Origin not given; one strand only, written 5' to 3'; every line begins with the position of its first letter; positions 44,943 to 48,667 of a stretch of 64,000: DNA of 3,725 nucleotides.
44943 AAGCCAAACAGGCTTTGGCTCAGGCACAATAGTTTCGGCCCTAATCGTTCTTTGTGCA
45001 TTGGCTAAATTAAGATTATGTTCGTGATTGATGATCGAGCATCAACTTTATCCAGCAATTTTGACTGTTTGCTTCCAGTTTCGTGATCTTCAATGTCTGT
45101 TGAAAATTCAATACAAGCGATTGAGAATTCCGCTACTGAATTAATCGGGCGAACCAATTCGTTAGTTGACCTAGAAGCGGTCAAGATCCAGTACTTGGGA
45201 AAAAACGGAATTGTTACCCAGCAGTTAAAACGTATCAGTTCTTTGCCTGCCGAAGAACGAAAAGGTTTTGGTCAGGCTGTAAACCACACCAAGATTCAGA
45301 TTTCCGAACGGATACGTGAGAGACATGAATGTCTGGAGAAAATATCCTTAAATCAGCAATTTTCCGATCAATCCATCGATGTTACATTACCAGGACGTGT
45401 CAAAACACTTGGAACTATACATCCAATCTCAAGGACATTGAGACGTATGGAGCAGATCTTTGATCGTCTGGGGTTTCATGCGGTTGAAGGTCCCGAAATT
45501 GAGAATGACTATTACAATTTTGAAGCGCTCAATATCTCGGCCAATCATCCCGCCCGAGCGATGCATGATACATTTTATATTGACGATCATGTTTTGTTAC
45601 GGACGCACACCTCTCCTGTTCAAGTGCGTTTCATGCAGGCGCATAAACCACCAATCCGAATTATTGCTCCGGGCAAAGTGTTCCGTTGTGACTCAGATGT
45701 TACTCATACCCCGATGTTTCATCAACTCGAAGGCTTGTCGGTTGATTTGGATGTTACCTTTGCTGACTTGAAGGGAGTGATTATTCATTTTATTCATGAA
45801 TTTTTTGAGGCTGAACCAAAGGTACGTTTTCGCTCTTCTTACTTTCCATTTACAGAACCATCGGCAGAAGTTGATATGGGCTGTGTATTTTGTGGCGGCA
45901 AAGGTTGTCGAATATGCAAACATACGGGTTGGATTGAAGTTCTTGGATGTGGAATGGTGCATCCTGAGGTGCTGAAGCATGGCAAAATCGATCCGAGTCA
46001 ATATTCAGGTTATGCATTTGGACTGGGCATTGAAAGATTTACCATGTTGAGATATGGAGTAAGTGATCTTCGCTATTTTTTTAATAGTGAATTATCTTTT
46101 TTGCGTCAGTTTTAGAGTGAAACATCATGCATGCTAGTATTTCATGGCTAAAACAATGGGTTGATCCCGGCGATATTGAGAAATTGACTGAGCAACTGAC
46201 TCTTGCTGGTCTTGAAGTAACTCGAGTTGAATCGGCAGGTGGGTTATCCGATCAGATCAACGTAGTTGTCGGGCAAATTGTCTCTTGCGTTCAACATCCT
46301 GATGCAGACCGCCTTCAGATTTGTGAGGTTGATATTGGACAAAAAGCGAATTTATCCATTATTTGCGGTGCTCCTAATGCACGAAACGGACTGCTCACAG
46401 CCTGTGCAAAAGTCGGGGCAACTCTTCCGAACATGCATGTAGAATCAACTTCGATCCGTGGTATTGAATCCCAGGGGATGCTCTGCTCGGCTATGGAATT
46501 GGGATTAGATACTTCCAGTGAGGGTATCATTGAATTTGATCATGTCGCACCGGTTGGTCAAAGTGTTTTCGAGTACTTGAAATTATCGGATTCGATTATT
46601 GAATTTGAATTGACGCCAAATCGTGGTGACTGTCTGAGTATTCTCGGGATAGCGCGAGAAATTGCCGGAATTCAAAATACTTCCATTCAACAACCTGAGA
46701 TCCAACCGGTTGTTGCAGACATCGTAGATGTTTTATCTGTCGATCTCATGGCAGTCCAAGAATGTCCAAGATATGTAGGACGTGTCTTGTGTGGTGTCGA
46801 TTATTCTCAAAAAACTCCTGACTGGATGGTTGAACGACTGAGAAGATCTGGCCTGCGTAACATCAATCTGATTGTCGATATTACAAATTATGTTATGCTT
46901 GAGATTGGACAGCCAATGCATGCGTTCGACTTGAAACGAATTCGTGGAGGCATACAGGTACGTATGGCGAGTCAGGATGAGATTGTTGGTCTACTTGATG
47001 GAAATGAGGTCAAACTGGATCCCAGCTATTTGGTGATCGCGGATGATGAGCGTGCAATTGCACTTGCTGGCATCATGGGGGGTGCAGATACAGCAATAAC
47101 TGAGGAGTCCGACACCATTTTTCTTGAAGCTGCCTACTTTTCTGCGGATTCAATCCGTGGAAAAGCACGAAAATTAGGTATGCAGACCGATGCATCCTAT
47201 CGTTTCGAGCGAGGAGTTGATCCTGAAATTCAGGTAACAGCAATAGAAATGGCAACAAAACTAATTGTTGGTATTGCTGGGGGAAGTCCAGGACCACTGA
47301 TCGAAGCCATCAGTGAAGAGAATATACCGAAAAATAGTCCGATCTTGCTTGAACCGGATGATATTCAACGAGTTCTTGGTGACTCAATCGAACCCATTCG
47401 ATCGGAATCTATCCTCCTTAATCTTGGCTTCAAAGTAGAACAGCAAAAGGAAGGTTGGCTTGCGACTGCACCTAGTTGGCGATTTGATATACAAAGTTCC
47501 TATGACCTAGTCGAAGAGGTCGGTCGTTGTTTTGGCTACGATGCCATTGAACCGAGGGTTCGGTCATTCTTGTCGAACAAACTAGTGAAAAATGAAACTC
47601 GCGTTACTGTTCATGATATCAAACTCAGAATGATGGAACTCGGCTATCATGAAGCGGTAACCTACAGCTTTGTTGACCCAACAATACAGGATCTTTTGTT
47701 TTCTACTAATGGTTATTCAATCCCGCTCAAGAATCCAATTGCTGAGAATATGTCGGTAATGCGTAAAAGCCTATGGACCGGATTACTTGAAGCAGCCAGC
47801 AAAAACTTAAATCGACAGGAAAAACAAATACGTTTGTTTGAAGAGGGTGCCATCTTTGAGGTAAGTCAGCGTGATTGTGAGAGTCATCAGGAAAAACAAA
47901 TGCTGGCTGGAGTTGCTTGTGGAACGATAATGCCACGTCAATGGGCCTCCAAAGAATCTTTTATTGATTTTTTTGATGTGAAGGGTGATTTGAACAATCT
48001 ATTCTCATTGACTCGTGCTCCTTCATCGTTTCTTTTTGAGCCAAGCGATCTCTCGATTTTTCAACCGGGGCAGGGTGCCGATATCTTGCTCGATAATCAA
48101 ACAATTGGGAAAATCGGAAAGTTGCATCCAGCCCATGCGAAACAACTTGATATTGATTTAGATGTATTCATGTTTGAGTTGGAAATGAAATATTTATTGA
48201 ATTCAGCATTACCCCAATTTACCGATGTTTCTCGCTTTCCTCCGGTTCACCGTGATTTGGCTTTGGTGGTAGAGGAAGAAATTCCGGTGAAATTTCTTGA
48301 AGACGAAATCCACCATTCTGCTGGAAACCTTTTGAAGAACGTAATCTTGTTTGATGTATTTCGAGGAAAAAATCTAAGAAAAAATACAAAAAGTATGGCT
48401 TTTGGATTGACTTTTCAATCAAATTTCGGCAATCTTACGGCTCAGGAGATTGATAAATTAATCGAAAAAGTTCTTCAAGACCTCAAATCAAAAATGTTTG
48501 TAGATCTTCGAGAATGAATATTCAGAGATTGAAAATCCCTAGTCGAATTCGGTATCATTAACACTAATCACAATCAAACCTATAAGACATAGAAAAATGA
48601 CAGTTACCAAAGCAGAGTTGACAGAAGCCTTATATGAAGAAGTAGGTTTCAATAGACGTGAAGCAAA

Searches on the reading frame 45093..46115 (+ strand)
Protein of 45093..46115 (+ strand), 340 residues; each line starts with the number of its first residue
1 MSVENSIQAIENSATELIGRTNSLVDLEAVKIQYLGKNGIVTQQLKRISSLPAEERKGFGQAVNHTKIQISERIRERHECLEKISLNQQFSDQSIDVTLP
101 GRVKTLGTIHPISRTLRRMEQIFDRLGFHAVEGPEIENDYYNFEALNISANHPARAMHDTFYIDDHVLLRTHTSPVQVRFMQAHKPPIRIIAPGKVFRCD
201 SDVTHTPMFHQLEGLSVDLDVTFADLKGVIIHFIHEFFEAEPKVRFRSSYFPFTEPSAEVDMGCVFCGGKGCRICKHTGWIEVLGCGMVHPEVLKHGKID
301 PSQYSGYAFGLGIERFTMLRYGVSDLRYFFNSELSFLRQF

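Call 89: search_protein_families(library=pfam, proteins=[window:45093-46115:+], max_evalue=0.001)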
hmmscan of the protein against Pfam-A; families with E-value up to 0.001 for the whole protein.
window:45093-46115:+ (340 aa): 2 families
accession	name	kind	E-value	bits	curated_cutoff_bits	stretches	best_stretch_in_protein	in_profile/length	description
PF01409.25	tRNA-synt_2d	-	1.2e-100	336.5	19.8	1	95-340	2-246/246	tRNA synthetases class II core domain (F)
PF02912.23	Phe_tRNA-synt_N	-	1.1e-19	70.6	22.3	1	23-89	2-68/69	Aminoacyl tRNA synthetase class II, N-terminal domain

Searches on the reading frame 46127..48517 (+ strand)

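Call 89: search_protein_families(library=pfam, proteins=[window:46127-48517:+], max_evalue=0.001)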
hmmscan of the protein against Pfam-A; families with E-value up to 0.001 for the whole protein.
window:46127-48517:+ (796 aa): 5 families
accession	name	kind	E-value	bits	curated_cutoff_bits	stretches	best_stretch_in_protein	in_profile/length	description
PF03483.22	B3_4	-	4.6e-69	231.9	29.3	1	212-385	1-174/174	B3/4 domain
PF17759.6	tRNA_synthFbeta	-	4.7e-53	180.3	22.4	1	488-687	15-214/214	Phenylalanyl tRNA synthetase beta chain CLM domain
PF03147.19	FDX-ACB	-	1.3e-25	90.1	31.1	1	702-795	1-94/94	Ferredoxin-fold anticodon binding domain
PF01588.26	tRNA_bind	-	1.6e-22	79.8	27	1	46-145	1-95/96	Putative tRNA binding domain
PF03484.21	B5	-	2.5e-17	63.3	28.6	1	407-471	2-67/67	tRNA synthetase B5 domain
